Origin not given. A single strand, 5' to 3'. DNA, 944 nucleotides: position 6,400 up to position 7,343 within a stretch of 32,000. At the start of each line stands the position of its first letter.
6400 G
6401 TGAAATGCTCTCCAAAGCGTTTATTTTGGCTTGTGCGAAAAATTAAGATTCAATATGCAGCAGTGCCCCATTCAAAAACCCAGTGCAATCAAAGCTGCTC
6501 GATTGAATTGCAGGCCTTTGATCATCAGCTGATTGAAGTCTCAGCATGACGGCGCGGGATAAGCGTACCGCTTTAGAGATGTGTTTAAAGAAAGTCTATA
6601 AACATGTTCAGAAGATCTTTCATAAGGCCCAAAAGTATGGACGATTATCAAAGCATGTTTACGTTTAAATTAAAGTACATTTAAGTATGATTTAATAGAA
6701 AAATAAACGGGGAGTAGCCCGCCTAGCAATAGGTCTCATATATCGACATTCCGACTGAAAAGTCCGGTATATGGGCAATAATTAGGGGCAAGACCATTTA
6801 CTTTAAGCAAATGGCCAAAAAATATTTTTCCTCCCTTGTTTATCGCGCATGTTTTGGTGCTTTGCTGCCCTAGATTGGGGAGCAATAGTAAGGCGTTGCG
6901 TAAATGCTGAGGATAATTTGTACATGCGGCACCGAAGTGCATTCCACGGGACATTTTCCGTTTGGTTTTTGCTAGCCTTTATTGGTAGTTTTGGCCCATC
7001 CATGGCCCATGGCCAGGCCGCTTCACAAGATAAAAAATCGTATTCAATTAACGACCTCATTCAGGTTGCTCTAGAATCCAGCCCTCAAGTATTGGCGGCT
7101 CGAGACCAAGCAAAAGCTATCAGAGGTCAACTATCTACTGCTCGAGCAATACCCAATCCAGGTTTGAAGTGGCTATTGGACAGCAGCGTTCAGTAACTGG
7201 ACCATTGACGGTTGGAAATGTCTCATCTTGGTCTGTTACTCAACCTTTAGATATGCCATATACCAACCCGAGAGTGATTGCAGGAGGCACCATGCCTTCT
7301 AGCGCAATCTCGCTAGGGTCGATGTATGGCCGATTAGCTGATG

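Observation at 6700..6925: Orphan yybP-ykoY (Mn2+) riboswitch-like element with no recognisable exporter gene downstream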

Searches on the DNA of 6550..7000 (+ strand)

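Call 3: search_rna_families(source=window, start=6550, end=7000, threshold=evalue, max_evalue=10, show_alignments=5)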
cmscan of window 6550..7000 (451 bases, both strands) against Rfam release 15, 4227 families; matches with E-value up to 10: 4.
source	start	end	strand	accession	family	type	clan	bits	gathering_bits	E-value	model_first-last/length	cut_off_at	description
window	6697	6846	+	RF00080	Manganese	Cis-reg; riboswitch;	-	27.7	45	7.5e-06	1-177/177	no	Manganese Mn2+ riboswitch aptamer (yybP-ykoY)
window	6586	6698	-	RF02449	ncr1015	Gene; sRNA;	-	19.3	60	3.3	1-121/121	no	Bacillus sRNA ncr1015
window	6951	6967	-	RF01977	HOTAIRM1_3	Gene; lncRNA;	-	12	37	2.1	43-59/59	no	HOX antisense intergenic RNA myeloid 1 conserved region 3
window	6599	6651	-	RF01844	SmY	Gene; snRNA; splicing;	-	11.1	39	7.9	1-80/80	no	SmY spliceosomal RNA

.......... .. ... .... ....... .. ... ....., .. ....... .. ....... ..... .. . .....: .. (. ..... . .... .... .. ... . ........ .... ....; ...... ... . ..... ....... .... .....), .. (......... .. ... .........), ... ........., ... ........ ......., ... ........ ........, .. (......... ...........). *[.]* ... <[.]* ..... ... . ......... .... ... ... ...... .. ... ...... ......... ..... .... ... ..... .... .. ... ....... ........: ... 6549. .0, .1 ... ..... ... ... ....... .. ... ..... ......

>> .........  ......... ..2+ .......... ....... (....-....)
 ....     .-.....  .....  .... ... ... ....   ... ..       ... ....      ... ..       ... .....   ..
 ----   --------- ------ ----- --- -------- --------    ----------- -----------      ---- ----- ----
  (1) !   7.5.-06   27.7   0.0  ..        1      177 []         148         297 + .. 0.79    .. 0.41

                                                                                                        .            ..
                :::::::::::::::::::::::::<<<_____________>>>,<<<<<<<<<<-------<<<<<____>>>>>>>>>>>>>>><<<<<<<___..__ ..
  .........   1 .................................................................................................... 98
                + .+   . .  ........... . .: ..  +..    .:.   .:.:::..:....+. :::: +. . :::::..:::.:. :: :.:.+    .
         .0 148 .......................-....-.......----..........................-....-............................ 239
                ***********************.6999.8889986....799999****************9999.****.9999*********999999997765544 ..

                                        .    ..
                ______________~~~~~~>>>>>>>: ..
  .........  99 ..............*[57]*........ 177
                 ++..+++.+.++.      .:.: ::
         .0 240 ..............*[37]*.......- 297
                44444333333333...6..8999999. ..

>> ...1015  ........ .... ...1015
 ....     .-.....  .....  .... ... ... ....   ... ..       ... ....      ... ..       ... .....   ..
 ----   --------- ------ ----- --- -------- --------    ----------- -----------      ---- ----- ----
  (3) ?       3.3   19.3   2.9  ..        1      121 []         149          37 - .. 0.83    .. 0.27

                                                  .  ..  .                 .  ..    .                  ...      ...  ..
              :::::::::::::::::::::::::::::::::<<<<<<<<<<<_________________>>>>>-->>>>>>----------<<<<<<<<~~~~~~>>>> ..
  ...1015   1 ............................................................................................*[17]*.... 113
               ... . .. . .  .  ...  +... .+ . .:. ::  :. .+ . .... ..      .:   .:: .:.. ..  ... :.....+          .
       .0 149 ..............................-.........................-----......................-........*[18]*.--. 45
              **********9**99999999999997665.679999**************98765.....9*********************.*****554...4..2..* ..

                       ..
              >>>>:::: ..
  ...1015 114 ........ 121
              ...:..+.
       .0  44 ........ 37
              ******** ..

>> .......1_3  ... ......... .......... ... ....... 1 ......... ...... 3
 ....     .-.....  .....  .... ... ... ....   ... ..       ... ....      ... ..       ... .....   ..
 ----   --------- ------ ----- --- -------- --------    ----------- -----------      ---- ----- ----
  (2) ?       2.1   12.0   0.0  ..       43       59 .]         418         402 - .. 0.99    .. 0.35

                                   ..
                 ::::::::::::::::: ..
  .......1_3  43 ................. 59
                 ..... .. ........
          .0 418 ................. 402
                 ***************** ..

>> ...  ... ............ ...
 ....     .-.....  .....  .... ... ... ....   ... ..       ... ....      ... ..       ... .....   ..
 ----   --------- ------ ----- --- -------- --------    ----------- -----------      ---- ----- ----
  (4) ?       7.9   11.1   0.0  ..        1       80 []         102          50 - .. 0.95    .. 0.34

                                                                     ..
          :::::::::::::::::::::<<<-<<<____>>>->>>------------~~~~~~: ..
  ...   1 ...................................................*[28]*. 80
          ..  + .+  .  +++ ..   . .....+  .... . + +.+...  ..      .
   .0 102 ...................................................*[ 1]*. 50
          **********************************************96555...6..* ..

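Call 21: build_rna_model(alignment_id=A2, structure=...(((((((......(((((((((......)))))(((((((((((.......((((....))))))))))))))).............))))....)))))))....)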
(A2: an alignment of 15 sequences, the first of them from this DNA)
Model R1 built from alignment A2 (15 sequences, 109 columns); structure: as given.
model positions 103; base pairs 31; branch points 1; effective number of sequences 1.21; information 0.591 bits per position. Calibrated on 0.2 Mb of random sequence (short: E-values are rough).
structure used (alignment columns):
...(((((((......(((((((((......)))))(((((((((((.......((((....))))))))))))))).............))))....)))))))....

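Call 23: search_with_rna_model(model_id=R1, sources=[window, L001, L002, L003, L004, L005, L006, L007, L008, L009, L010, L011, L012, L013, L014, L015, L016, L017, L018, L019, L020, L021, L022, L023, L024, L025, L026, L027, L028, L029, L030, L031, L032, L033, L034, L035, L036], max_evalue=1, make_alignment=true)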
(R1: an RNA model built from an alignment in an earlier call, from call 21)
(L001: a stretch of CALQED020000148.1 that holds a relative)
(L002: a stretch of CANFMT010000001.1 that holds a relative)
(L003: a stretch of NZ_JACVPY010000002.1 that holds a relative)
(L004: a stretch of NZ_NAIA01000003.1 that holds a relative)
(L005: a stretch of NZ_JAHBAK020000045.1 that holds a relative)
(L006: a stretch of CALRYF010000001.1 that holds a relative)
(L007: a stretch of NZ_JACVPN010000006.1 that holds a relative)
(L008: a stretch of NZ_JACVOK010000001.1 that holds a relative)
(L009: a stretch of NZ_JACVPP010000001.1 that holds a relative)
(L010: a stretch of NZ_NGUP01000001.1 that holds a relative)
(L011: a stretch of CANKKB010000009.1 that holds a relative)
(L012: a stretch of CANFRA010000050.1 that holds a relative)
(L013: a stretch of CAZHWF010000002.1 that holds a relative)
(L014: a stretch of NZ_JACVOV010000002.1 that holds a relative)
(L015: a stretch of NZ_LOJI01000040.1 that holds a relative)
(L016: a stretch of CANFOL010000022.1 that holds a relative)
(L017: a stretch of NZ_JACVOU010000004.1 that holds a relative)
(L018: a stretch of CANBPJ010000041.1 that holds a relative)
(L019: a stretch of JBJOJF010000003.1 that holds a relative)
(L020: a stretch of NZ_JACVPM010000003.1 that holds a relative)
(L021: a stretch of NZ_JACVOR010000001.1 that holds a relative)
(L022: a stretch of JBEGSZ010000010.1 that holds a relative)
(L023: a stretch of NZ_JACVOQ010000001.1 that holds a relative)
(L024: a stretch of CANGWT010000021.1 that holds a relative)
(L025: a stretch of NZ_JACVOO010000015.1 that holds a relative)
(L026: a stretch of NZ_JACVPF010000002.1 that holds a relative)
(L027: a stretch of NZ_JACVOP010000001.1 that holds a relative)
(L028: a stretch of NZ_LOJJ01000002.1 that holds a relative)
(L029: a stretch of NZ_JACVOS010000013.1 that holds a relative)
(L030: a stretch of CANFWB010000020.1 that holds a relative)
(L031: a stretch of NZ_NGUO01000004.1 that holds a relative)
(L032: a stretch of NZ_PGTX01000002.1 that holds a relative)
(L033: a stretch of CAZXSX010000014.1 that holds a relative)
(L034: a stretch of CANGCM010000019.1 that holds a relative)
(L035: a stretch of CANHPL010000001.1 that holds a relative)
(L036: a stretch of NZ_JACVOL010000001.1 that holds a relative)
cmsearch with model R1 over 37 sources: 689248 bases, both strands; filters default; matches with E-value up to 1: 29.
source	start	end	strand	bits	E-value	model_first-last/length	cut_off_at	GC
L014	11044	11145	+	117.9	7.3e-33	1-103/103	no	0.47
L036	11044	11145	+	114.1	1.1e-31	1-103/103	no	0.45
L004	11044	11146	+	114.1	1.2e-31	1-103/103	no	0.45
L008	11037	11139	+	114.1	1.2e-31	1-103/103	no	0.45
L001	1318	1419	+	113.9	1.3e-31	1-103/103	no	0.44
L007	11045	11147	+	113.5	1.8e-31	1-103/103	no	0.47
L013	5536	5637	+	112.3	4.2e-31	1-103/103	no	0.47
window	6701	6803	+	111.6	6.7e-31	1-103/103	no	0.44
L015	11044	11145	+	110.8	1.2e-30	1-103/103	no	0.46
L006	11052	11153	+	107.5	1.3e-29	1-103/103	no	0.54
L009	11044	11145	+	107.3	1.5e-29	1-103/103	no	0.46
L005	5432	5534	+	107.1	1.7e-29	1-103/103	no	0.46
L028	11049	11154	+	96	5e-26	1-103/103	no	0.48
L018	8009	8116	+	95.6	6.6e-26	1-103/103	no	0.45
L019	1038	1142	+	90.7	2.2e-24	1-103/103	no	0.46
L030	11050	11157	+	89.5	5.1e-24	1-103/103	no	0.47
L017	11050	11157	+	87.6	2e-23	1-103/103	no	0.43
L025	11056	11163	+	87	3.1e-23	1-103/103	no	0.47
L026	11055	11162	+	87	3.2e-23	1-103/103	no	0.44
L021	11055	11162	+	85.7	7.9e-23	1-103/103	no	0.45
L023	11055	11162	+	85.5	9e-23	1-103/103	no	0.46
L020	11056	11163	+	84.5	1.8e-22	1-103/103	no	0.45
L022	10629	10736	+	83.6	3.6e-22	1-103/103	no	0.52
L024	11051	11158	+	80.1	4.3e-21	1-103/103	no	0.44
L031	11052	11159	+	79.6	6.4e-21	1-103/103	no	0.48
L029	11056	11163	+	78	1.9e-20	1-103/103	no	0.45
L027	11052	11159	+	74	3.5e-19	1-103/103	no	0.51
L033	11043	11144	+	72.7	8.5e-19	1-103/103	no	0.49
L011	10713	10807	+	31.4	6.2e-06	1-103/103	no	0.41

Alignment A3: 29 matches aligned to the model, 112 columns, each read 5' to 3' on its own strand. Consensus structure (alignment columns), stored with it:
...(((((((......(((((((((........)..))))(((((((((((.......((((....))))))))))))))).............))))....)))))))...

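Call 43: search_with_rna_model(model_id=R1, sources=[L037, L038], max_evalue=10, show_alignments=3)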
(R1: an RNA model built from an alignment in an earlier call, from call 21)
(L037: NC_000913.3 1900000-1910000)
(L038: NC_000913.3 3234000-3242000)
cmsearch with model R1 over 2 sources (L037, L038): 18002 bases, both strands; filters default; matches with E-value up to 10: 2.
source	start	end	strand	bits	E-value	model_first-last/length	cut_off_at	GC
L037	5462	5576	+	32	1.1e-07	1-103/103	no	0.49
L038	4377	4471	+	14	0.043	1-103/103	no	0.49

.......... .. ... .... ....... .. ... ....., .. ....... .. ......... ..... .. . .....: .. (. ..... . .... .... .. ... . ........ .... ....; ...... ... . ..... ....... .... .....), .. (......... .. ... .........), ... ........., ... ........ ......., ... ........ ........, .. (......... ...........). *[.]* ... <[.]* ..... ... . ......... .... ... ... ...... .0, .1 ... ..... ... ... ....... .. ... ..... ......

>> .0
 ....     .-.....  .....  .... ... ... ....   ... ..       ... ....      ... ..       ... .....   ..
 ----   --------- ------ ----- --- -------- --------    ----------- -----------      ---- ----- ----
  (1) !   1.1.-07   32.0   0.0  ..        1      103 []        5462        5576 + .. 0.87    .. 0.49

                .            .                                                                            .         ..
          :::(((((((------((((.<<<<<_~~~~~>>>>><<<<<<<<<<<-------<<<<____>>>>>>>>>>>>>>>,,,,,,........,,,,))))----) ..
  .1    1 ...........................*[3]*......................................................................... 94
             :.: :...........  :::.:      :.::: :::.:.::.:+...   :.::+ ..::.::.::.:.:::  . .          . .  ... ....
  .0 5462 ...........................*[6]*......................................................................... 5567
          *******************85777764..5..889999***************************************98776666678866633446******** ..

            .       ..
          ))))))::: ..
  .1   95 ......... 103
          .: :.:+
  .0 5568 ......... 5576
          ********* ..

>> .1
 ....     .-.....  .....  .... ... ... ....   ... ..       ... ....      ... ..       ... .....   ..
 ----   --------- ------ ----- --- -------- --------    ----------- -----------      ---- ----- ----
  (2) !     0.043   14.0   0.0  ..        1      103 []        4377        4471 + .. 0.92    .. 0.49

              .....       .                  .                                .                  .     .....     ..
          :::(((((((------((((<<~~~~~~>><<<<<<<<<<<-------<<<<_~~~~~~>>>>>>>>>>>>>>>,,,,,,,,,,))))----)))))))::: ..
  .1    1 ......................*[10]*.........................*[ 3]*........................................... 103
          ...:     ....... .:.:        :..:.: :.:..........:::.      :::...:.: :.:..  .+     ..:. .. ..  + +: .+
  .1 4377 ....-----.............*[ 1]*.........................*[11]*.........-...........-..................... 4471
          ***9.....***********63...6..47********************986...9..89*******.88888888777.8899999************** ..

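Call 59: search_with_rna_model(model_id=R1, sources=[L039, L040, L041, L032, L034], max_evalue=10, show_alignments=3)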
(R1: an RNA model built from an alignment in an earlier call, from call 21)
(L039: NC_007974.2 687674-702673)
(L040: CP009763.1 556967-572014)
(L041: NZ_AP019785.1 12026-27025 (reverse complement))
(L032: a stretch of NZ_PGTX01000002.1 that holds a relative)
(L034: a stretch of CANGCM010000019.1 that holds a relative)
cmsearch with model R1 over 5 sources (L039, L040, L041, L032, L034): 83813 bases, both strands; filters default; matches with E-value up to 10: 0.
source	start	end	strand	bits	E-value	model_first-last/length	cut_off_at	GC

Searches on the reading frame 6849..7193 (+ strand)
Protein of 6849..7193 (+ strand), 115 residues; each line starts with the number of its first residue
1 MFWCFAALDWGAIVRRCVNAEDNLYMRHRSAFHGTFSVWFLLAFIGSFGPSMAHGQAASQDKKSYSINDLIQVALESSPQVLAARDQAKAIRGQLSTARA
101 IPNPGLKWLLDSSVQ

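Call 8: search_protein_families(library=pfam, proteins=[window:6849-7193:+], max_evalue=0.01)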
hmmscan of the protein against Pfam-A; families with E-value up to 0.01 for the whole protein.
window:6849-7193:+ (115 aa): 0 families
